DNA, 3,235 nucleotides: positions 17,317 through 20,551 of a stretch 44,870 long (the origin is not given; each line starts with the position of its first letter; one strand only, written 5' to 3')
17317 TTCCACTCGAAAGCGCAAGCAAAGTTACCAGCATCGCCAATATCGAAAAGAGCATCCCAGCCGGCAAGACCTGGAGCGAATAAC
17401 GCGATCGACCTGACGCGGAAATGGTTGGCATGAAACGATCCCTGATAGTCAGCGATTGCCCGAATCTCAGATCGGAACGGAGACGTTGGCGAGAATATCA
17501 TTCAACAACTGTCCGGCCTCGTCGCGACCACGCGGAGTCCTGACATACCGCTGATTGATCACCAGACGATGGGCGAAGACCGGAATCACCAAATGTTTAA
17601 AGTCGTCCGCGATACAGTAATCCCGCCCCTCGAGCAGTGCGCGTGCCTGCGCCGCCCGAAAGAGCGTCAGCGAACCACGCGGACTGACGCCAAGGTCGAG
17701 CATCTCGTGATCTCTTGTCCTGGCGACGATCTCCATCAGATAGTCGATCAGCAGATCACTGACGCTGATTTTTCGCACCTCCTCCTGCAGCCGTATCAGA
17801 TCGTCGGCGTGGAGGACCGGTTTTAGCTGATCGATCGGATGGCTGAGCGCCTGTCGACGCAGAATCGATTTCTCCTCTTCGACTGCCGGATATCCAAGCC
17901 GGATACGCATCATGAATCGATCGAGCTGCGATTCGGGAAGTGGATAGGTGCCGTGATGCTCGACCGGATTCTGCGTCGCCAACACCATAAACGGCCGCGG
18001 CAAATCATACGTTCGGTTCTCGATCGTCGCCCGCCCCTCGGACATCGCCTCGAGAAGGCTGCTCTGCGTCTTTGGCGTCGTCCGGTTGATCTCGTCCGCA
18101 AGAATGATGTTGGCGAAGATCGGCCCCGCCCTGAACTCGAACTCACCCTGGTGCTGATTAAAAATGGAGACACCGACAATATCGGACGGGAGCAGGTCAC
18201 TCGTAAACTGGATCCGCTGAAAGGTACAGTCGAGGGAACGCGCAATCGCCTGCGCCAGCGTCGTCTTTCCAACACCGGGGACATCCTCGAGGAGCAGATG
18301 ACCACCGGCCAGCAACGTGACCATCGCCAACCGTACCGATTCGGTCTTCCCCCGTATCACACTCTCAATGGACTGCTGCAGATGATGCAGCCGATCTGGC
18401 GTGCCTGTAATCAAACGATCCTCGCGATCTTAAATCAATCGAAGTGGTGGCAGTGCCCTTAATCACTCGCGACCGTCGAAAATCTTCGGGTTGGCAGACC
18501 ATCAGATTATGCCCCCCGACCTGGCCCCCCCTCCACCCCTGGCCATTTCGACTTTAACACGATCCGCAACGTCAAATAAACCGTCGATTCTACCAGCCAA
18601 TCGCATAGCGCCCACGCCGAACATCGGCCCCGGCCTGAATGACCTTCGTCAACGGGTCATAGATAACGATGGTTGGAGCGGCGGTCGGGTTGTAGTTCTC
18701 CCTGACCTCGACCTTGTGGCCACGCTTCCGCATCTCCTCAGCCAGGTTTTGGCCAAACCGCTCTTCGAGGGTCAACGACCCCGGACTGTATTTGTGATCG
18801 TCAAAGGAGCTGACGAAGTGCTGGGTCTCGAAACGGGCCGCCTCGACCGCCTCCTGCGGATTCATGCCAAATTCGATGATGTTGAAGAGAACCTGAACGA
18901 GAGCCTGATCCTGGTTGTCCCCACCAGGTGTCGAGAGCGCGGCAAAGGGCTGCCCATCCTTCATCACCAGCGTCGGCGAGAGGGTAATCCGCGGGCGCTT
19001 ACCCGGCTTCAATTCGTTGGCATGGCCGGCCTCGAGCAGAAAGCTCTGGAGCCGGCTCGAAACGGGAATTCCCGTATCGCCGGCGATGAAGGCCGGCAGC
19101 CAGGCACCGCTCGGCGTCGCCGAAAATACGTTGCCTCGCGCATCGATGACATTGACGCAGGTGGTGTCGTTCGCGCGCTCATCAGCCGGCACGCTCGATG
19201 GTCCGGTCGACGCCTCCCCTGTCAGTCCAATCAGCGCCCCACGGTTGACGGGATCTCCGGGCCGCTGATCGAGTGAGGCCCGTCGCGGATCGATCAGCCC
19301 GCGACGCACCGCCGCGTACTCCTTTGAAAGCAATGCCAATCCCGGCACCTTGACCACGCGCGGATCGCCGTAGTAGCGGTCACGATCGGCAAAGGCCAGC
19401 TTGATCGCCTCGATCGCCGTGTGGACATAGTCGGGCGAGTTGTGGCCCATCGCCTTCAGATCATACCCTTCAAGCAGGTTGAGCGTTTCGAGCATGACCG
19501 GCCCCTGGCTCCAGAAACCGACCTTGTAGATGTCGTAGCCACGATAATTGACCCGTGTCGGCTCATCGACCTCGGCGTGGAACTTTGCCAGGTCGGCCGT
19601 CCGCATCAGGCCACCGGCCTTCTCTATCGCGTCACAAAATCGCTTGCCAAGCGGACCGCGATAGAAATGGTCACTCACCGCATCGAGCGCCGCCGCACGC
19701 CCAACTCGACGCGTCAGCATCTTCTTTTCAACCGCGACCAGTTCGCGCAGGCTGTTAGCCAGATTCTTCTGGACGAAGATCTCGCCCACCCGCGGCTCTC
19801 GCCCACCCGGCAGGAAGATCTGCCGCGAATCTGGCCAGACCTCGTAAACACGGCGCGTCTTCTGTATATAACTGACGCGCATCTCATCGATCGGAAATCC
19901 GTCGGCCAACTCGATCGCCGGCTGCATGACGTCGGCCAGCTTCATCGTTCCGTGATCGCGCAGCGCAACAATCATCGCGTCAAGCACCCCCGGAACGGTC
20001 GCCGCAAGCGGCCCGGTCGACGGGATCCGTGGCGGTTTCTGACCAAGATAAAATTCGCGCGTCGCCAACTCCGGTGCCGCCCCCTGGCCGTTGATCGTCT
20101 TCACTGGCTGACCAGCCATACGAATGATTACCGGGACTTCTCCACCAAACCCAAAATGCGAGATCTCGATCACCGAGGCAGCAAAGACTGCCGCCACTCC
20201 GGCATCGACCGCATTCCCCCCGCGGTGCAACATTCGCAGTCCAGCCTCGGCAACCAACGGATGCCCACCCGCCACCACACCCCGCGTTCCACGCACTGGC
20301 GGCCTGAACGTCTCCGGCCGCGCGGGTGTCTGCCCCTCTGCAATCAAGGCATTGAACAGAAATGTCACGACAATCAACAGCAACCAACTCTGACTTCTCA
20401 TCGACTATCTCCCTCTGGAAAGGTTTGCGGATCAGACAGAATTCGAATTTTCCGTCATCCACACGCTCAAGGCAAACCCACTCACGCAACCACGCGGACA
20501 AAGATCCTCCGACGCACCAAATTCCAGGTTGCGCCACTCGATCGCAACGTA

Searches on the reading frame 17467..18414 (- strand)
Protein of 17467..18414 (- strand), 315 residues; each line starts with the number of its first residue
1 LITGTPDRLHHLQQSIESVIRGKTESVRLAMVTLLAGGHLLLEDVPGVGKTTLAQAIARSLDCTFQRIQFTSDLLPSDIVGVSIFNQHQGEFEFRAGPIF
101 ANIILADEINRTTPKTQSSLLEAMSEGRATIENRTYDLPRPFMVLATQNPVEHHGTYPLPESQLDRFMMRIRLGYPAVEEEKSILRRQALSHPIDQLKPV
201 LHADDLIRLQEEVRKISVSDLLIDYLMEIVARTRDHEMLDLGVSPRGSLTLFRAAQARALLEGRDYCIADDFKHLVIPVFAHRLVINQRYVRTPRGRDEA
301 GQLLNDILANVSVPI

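Call 27: search_protein_families(library=pfam, proteins=[window:17467-18414:-])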
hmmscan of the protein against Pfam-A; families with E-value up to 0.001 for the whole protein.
window:17467-18414:- (315 aa): 7 families
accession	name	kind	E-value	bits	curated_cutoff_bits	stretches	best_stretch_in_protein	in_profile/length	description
PF07726.17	AAA_3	-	4.3e-64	214.7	27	1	39-169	1-131/131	ATPase family associated with various cellular activities (AAA)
PF17863.7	AAA_lid_2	-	7e-21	74.2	22.7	1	232-294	2-64/74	AAA lid domain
PF07728.20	AAA_5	-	1.1e-14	55.1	22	1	39-167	1-139/139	AAA domain (dynein-related subfamily)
PF20030.5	bpMoxR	-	2.6e-08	33.6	27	1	8-185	2-178/205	MoxR domain in the MoxR-vWA-beta-propeller ternary systems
PF00004.35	AAA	-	1.2e-07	32.7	21.2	1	45-151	6-111/131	ATPase family associated with various cellular activities (AAA)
PF05496.18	RuvB_N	-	1.3e-05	25.5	27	1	38-81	34-77/159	Holliday junction DNA helicase RuvB P-loop domain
PF01078.27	Mg_chelatase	-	0.00087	19.2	20.3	0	20-59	5-44/207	Magnesium chelatase, subunit ChlI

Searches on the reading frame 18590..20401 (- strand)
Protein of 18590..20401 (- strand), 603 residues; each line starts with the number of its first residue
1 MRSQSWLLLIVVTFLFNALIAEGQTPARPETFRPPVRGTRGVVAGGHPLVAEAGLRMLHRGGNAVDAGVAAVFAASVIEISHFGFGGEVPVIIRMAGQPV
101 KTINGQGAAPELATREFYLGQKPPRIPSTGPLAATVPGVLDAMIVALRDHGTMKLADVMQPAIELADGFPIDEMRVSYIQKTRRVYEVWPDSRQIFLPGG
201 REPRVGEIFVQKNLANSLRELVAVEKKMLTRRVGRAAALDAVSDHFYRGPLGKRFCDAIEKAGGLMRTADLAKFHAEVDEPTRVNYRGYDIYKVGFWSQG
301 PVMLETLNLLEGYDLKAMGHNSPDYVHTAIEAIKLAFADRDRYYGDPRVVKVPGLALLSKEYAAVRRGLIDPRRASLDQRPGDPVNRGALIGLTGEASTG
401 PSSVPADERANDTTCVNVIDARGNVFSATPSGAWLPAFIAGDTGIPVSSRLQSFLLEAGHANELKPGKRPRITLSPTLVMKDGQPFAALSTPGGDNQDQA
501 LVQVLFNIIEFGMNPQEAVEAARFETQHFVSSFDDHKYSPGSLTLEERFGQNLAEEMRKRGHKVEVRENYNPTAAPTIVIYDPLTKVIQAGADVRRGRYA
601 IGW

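Call 27: search_protein_families(library=pfam, proteins=[window:18590-20401:-])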
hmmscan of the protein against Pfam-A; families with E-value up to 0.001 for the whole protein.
window:18590-20401:- (603 aa): 1 family
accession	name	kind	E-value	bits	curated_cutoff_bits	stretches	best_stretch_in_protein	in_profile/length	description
PF01019.26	G_glu_transpept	-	2.1e-120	403.4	27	1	56-596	2-510/512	Gamma-glutamyltranspeptidase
